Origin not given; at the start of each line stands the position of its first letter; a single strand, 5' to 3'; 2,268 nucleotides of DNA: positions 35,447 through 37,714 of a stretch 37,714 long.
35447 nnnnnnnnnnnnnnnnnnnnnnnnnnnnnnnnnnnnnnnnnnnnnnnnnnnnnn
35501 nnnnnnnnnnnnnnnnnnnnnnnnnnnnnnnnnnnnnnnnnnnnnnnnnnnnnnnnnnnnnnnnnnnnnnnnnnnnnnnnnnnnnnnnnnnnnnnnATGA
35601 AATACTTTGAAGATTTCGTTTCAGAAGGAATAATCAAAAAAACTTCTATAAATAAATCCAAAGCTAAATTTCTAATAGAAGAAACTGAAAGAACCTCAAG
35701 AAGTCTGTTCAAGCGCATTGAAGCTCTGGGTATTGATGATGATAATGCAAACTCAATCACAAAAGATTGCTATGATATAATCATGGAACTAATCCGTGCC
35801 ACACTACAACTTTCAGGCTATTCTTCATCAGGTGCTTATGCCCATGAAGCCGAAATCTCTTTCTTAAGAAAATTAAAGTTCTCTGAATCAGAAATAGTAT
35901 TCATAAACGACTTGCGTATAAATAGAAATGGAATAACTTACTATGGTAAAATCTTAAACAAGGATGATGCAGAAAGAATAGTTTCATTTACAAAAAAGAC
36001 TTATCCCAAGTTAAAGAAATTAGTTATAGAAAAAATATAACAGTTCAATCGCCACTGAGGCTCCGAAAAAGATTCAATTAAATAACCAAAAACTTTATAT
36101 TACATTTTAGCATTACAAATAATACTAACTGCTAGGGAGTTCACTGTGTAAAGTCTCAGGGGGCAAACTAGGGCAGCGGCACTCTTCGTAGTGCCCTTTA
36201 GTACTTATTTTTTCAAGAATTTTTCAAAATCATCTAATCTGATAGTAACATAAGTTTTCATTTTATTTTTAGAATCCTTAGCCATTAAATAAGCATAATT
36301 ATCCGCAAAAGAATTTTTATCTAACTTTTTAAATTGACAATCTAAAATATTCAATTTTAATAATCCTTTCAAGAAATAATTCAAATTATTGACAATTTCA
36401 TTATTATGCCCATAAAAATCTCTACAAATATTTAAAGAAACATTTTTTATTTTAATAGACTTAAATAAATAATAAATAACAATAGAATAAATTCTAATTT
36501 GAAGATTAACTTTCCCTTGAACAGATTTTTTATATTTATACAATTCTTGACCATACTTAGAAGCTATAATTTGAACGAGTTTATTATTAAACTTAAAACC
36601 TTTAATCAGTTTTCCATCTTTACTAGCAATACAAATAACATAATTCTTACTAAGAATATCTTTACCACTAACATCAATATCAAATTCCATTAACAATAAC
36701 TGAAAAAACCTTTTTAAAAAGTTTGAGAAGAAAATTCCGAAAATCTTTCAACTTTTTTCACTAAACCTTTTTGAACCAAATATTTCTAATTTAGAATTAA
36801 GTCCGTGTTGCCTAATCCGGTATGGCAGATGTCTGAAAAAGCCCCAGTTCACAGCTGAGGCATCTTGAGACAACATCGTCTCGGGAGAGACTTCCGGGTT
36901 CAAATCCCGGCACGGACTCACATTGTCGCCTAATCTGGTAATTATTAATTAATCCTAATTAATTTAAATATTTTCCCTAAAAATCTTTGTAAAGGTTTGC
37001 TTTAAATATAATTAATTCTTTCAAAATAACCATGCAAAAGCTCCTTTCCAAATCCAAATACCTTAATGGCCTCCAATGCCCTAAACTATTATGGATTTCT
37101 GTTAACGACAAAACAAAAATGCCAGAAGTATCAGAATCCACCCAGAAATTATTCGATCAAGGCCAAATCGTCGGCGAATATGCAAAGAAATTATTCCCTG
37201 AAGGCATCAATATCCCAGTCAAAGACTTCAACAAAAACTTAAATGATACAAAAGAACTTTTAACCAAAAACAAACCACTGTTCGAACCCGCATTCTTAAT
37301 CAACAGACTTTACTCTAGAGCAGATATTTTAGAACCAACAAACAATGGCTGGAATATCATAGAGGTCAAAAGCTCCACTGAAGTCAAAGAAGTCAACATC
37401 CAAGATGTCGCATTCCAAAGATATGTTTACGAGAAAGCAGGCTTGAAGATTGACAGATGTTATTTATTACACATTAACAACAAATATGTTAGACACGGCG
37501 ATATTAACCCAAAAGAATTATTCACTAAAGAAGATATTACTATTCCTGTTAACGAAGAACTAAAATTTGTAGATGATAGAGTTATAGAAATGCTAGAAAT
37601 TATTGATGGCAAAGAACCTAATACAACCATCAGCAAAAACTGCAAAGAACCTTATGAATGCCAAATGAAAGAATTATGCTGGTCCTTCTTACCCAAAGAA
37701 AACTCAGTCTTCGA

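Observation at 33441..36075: Repeat-delimited gene cassettes next to a tRNA: three copies of a ~62-bp unit, two starting right after stop codons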

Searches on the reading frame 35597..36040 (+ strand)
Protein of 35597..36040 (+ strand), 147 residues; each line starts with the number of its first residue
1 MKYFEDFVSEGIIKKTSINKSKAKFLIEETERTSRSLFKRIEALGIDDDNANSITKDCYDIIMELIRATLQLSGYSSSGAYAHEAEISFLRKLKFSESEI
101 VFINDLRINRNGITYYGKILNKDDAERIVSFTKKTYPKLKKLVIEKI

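Call 12: search_protein_families(library=pfam, proteins=[window:35597-36040:+], max_evalue=0.1)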
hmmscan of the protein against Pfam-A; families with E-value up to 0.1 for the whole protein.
window:35597-36040:+ (147 aa): 2 families
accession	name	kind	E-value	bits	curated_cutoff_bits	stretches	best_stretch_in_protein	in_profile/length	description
PF18931.5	DUF5680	-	0.048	14.5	25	0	90-136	4-48/104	Domain of unknown function (DUF5680)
PF04981.18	NMD3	-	0.081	12.9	24.9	1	53-137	132-214/243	NMD3 family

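Call 30: find_encoding_contigs(protein=window:35597-36040:+, flank=10000, max_places=10)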
Protein window:35597-36040:+ (147 aa): 12 contigs read that carry it; 10 places shown.
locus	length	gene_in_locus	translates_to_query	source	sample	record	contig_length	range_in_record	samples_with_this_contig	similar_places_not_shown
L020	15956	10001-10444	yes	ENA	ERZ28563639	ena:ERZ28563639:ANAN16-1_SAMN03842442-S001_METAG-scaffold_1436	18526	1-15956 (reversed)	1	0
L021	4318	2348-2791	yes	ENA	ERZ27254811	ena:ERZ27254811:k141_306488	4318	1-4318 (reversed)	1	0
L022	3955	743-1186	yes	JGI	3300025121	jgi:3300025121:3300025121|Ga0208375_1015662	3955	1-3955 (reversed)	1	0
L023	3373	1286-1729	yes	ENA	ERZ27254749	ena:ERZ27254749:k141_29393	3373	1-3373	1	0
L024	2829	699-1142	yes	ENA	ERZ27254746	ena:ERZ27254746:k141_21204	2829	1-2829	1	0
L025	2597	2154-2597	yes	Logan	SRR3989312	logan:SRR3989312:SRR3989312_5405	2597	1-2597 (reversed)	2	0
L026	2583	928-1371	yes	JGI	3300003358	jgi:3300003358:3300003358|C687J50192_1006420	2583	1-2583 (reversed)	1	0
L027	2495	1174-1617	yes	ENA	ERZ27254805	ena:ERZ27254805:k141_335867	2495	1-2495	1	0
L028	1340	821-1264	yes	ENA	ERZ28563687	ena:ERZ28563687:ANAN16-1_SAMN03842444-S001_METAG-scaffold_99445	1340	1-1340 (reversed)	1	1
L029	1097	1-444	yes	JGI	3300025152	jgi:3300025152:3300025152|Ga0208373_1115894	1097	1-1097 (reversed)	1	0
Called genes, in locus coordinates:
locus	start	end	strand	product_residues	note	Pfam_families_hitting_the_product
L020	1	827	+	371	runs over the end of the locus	-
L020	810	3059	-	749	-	PF03104:DNA_pol_B_exo1, PF13482:RNase_H_2 (weak), PF03175:DNA_pol_B_2 (faint), PF00136:DNA_pol_B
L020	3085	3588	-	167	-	PF13404:HTH_AsnC-type, PF13412:HTH_24, PF01037:AsnC_trans_reg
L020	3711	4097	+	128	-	-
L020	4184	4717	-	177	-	-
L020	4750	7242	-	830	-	PF02359:CDC48_N, PF06068:TIP49 (faint), PF02933:CDC48_2 (weak), PF05496:RuvB_N (weak), PF00004:AAA, PF17862:AAA_lid_3, PF00004:AAA, PF17862:AAA_lid_3, +24 more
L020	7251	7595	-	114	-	-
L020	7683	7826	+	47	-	-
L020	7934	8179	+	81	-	-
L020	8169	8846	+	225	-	-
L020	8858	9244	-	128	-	-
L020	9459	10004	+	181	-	PF01047:MarR (weak), PF01022:HTH_5 (faint), PF01325:Fe_dep_repress (weak), PF01909:NTP_transf_2, PF18765:Polbeta (weak)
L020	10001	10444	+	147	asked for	-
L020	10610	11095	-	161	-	-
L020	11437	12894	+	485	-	PF11074:DUF2779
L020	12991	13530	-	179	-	PF05168:HEPN (weak)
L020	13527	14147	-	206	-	PF01909:NTP_transf_2, PF18765:Polbeta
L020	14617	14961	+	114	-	-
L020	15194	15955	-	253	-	?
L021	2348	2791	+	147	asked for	-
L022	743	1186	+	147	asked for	-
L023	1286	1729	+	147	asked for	-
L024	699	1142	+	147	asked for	-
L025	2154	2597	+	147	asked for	?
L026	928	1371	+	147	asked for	-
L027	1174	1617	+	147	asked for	-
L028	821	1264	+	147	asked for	-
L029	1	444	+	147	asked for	?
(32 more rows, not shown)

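Call 53: find_homologous_proteins(query=L020:11437-12891:+, max_evalue=1e-20)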
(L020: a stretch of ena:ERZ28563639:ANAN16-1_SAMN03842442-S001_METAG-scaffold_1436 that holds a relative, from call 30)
Query L020:11437-12891:+ (485 aa): 7021 proteins with E <= 1e-20 among 8000 candidates; the best 120 are listed.
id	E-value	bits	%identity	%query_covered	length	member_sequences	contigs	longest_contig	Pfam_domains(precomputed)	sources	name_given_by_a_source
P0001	0.0e+0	1067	96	100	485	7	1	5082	PF11074.15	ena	-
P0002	6.0e-248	841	75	100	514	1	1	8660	PF11074.15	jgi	jgi:hypothetical protein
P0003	1.9e-246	836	74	99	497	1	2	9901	PF11074.15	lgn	-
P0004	7.6e-243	824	72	99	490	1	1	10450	PF11074.15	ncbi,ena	ncbi:MAG: DUF2779 domain-containing protein [archaeon]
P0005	1.5e-242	823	72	99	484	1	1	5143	PF11074.15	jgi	-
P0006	3.7e-242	822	75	100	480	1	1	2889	PF11074.15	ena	-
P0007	4.6e-242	822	73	100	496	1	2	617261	PF11074.15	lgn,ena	-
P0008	4.8e-242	822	74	100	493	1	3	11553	PF11074.15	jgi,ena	-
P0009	1.8e-241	820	75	99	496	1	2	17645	PF11074.15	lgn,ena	-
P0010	1.9e-241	820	73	100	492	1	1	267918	PF11074.15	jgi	jgi:hypothetical protein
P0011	2.6e-241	819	74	99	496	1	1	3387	PF11074.15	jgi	jgi:hypothetical protein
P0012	8.7e-241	818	73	100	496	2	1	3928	PF11074.15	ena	-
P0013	1.5e-240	817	73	100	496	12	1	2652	PF11074.15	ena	-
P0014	1.6e-240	817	73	99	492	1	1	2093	PF11074.15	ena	-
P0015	3.6e-239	812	73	99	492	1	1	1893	PF11074.15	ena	-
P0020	3.1e-235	799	72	100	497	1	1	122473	PF11074.15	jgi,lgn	jgi:hypothetical protein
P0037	2.9e-228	776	70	100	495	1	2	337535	PF11074.15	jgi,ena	-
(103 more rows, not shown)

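Call 54: find_encoding_contigs(protein=P0007, flank=10000, max_places=2)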
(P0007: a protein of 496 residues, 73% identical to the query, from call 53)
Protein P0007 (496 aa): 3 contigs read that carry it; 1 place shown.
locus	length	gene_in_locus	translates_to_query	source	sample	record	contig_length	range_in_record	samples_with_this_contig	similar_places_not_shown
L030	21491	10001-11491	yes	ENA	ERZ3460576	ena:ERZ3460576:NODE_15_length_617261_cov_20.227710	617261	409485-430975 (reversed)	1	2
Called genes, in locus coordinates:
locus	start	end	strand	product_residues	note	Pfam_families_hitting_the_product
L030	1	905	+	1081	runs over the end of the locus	PF09565:RE_NgoFVII (faint), PF13091:PLDc_2, PF04851:ResIII (faint), PF00176:SNF2-rel_dom (weak), PF00271:Helicase_C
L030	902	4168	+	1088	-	PF20473:MmeI_Mtase (faint), PF07669:Eco57I, PF12950:TaqI_C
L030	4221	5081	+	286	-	-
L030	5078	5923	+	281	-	-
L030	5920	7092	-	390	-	PF01930:Cas_Cas4 (faint), PF12705:PDDEXK_1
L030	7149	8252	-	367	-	-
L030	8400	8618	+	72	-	PF03891:DUF333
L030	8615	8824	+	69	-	PF03891:DUF333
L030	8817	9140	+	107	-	PF13392:HNH_3 (weak)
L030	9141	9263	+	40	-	-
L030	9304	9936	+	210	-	-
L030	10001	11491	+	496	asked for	PF11074:DUF2779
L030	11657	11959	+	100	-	-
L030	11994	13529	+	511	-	PF12161:HsdM_N, PF02384:N6_Mtase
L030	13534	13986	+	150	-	-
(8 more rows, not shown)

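Call 55: find_encoding_contigs(protein=P0010, flank=10000, max_places=2)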
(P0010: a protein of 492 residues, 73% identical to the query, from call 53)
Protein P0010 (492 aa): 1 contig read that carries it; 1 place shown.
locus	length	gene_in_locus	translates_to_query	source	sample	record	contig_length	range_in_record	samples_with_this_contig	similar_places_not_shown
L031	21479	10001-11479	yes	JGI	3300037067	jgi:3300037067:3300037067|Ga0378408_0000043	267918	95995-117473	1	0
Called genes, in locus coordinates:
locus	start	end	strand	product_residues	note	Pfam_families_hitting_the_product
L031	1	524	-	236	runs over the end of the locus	PF00005:ABC_tran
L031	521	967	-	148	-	-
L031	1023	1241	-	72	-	-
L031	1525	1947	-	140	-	-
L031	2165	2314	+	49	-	-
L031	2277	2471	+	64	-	-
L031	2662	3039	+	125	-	-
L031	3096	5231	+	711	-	-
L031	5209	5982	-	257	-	PF01555:N6_N4_Mtase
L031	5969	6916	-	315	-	PF01555:N6_N4_Mtase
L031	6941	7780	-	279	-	-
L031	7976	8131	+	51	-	-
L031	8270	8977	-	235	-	-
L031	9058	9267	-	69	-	-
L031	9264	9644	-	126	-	-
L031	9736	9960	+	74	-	PF01022:HTH_5 (weak), PF01978:TrmB (faint)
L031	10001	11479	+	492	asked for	PF11074:DUF2779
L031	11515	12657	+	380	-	PF01939:NucS_C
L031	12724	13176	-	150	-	-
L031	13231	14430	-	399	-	PF00589:Phage_integrase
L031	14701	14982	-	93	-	-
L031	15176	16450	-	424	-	PF02403:Seryl_tRNA_N, PF00587:tRNA-synt_2b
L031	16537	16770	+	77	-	-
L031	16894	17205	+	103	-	PF00338:Ribosomal_S10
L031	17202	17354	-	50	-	-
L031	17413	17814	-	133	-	-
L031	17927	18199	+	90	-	-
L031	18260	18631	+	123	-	-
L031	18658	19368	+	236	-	PF02683:DsbD_TM, PF11139:SfLAP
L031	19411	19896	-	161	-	-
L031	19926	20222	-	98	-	PF01866:Diphthamide_syn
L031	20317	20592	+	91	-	PF01035:DNA_binding_1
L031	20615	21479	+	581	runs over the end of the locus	PF00009:GTP_EFTU, PF01926:MMR_HSR1, PF11987:IF-2, PF14578:GTP_EFTU_D4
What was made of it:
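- On tRNA- or gene-end-targeting integrative element (tyrosine integrase): Present in the unrelated island of L031 (call 55).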

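Call 56: find_encoding_contigs(protein=P0020, flank=10000, max_places=2)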
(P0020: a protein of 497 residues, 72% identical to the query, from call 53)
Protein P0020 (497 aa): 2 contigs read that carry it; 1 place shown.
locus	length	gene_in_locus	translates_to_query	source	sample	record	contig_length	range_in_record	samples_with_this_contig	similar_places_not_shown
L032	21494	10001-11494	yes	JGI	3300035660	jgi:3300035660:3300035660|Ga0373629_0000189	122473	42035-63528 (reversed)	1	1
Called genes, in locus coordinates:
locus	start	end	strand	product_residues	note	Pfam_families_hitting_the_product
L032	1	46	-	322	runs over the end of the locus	-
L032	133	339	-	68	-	-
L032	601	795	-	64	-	-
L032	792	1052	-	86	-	-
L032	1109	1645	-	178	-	PF01928:CYTH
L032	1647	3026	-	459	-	PF02310:B12-binding, PF04055:Radical_SAM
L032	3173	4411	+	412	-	PF01022:HTH_5 (weak)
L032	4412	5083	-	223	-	-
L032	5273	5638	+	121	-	-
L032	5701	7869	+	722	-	PF00005:ABC_tran, PF02463:SMC_N (weak), PF13304:AAA_21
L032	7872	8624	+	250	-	PF01061:ABC2_membrane, PF12698:ABC2_membrane_3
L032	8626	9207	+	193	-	-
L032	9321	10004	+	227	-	PF00702:Hydrolase, PF13419:HAD_2, PF13242:Hydrolase_like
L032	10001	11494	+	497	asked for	PF11074:DUF2779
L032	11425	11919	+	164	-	-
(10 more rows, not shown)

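Call 57: find_encoding_contigs(protein=P0037, flank=10000, max_places=2)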
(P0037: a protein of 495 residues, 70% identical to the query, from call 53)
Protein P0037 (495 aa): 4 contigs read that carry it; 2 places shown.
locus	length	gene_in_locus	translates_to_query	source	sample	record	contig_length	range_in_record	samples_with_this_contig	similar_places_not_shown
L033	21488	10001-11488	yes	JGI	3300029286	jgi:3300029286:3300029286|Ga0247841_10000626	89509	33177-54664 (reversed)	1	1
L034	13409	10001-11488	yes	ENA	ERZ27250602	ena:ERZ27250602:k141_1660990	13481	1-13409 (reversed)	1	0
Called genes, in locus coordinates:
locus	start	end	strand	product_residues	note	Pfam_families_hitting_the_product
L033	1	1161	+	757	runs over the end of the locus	PF01326:PPDK_N, PF00391:PEP-utilizers, PF02896:PEP-utilizers_C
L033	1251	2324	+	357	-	PF03060:NMO, PF00478:IMPDH (faint)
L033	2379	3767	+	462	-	PF00753:Lactamase_B, PF23023:Anti-Pycsar_Apyc1 (weak), PF12706:Lactamase_B_2 (faint), PF16661:Lactamase_B_6, PF10996:Beta-Casp, PF07521:RMMBL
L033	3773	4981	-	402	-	-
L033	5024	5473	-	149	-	PF23477:zf_Tbcl_2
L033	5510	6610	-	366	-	PF01555:N6_N4_Mtase, PF01170:UPF0020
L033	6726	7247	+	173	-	-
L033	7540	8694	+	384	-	-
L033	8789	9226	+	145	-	PF06935:DUF1284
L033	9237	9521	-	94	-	-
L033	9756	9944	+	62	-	-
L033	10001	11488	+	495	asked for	PF11074:DUF2779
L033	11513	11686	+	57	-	-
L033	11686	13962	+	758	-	PF01555:N6_N4_Mtase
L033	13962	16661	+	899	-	PF04851:ResIII, PF19778:RE_endonuc (weak)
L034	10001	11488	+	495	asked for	PF11074:DUF2779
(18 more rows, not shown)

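Call 72: search_protein_families(library=pfam, proteins=[L020:14617-14961:+, L020:11437-12894:+, L031:13231-14430:-], max_evalue=0.01)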
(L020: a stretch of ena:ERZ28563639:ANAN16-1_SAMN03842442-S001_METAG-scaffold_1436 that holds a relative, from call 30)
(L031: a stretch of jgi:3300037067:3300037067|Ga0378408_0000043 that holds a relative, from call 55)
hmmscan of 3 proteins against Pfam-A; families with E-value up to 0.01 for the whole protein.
L020:14617-14961:+ (114 aa): 2 families
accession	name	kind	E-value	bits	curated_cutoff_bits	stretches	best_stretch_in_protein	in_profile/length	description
PF13391.12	HNH_2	-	0.0059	16.9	21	0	38-77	1-48/66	HNH endonuclease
PF21817.3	CapR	-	0.0079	16.8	24.2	0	89-110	21-42/67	CapR homology domain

L020:11437-12894:+ (485 aa): 3 families
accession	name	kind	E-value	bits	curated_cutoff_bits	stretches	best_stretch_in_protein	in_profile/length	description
PF11074.14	DUF2779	-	7.2e-43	146.3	23.3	1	291-415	1-126/126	Domain of unknown function(DUF2779)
PF01930.23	Cas_Cas4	-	0.0012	19.4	22.7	0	95-218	54-160/160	Domain of unknown function DUF83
PF13482.12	RNase_H_2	-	0.0032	17.9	22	1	292-478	2-161/165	RNase_H superfamily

L031:13231-14430:- (399 aa): 1 family
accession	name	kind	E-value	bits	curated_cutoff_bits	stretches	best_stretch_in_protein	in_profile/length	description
PF00589.27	Phage_integrase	-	4e-09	36.9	27.1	1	176-336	3-166/172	Phage integrase family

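Call 75: find_encoding_contigs(protein=P0006, flank=10000, max_places=4)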
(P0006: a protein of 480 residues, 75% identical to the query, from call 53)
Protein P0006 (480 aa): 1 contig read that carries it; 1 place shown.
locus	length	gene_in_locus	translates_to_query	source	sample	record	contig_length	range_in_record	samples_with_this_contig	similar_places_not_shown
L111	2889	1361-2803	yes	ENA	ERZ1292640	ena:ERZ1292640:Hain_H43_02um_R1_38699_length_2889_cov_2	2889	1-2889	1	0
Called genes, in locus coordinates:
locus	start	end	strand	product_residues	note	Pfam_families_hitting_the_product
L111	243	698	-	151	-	-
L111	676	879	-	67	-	-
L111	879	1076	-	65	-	-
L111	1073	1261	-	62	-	-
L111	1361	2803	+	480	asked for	PF11074:DUF2779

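Call 89: search_solved_structures(query=window:35597-36040:+, max_evalue=1)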
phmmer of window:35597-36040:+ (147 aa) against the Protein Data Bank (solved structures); distinct sequences matched with E-value up to 1: 2.
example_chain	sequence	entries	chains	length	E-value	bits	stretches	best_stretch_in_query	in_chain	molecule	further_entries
7upq_B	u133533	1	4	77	0.48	13.8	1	18-73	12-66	DHT03 protein B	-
9uan_B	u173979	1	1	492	0.73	13.2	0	45-67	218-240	miniGq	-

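Call 91: search_protein_families(library=ncbifam, proteins=[window:35597-36040:+], max_evalue=0.01)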
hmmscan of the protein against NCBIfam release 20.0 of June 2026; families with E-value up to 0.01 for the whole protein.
window:35597-36040:+ (147 aa): 0 families
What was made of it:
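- Checked: The 147-aa protein has no HEPN match in Pfam, NCBIfam or PDB (calls 12, 89, 91).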

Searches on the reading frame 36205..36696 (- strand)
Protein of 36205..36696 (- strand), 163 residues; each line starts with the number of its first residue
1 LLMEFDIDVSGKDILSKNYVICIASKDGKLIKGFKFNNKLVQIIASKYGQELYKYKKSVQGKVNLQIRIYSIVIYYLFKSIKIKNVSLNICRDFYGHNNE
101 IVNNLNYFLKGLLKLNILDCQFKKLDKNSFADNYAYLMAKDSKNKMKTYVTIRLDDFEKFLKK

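Call 12: search_protein_families(library=pfam, proteins=[window:36205-36696:-], max_evalue=0.1)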
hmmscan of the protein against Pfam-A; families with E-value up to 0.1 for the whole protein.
window:36205-36696:- (163 aa): 1 family
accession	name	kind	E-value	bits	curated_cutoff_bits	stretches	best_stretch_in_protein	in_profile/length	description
PF10926.14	DUF2800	-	0.016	14.8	21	1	37-99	128-186/368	Protein of unknown function (DUF2800)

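Call 61: find_encoding_contigs(protein=window:36205-36690:-, flank=10000, max_places=10)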
Protein window:36205-36690:- (161 aa): 23 contigs read that carry it; 10 places shown.
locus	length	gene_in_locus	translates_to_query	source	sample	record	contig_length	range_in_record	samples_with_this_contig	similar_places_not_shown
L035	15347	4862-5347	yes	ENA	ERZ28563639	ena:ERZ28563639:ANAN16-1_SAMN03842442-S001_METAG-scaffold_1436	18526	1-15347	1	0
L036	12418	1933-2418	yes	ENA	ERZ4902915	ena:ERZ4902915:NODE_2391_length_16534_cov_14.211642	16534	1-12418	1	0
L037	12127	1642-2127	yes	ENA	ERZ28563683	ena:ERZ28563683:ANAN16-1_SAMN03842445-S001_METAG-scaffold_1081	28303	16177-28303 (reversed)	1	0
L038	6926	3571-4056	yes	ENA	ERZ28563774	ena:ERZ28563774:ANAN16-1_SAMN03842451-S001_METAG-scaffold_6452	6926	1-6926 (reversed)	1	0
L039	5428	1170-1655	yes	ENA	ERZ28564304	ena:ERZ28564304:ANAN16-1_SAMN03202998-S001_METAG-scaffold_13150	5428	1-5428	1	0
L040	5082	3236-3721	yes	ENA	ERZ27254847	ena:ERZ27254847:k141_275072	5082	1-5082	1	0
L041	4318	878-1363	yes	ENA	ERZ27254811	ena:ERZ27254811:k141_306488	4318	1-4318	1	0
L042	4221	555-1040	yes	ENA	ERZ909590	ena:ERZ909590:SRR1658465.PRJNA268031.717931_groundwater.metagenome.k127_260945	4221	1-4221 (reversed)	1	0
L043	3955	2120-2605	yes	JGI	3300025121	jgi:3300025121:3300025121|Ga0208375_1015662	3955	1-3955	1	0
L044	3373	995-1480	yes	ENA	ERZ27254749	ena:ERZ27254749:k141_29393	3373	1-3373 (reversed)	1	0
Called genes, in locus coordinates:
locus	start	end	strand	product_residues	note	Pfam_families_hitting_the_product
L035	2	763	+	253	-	?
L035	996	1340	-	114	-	-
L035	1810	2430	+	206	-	PF01909:NTP_transf_2, PF18765:Polbeta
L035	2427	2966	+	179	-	PF05168:HEPN (weak)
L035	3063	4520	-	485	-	PF11074:DUF2779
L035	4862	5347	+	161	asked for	-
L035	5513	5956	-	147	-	-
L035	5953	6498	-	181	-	PF01047:MarR (weak), PF01022:HTH_5 (faint), PF01325:Fe_dep_repress (weak), PF01909:NTP_transf_2, PF18765:Polbeta (weak)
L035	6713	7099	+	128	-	-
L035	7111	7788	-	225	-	-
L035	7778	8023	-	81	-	-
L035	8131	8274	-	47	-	-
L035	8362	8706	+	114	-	-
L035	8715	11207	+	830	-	PF02359:CDC48_N, PF06068:TIP49 (faint), PF02933:CDC48_2 (weak), PF05496:RuvB_N (weak), PF00004:AAA, PF17862:AAA_lid_3, PF00004:AAA, PF17862:AAA_lid_3, +24 more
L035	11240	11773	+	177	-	-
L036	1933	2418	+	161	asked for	-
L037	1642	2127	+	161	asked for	-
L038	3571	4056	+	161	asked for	-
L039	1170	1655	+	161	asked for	-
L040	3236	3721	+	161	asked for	-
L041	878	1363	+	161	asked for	-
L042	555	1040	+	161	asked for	-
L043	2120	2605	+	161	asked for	-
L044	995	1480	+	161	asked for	-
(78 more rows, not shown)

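Call 91: search_protein_families(library=ncbifam, proteins=[window:36205-36690:-], max_evalue=0.01)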
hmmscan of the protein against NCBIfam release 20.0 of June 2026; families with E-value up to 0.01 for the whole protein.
window:36205-36690:- (161 aa): 0 families

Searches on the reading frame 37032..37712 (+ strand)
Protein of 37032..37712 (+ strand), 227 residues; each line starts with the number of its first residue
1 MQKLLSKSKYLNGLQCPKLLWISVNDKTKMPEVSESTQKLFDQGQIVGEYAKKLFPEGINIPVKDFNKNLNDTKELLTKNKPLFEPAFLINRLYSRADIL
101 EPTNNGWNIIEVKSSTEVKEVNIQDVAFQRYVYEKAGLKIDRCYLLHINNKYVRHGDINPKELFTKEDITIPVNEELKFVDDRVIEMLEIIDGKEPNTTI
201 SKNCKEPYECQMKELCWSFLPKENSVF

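Call 12: search_protein_families(library=pfam, proteins=[window:37032-37712:+], max_evalue=0.1)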
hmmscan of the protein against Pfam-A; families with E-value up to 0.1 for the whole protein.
window:37032-37712:+ (227 aa): 2 families
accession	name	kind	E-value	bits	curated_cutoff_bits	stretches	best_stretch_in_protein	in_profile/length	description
PF01930.23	Cas_Cas4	-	0.00025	21.6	22.7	1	94-218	53-160/160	Domain of unknown function DUF83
PF22223.1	ATR1_N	-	0.046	14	27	1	22-55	17-50/50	ATR1 N-terminal domain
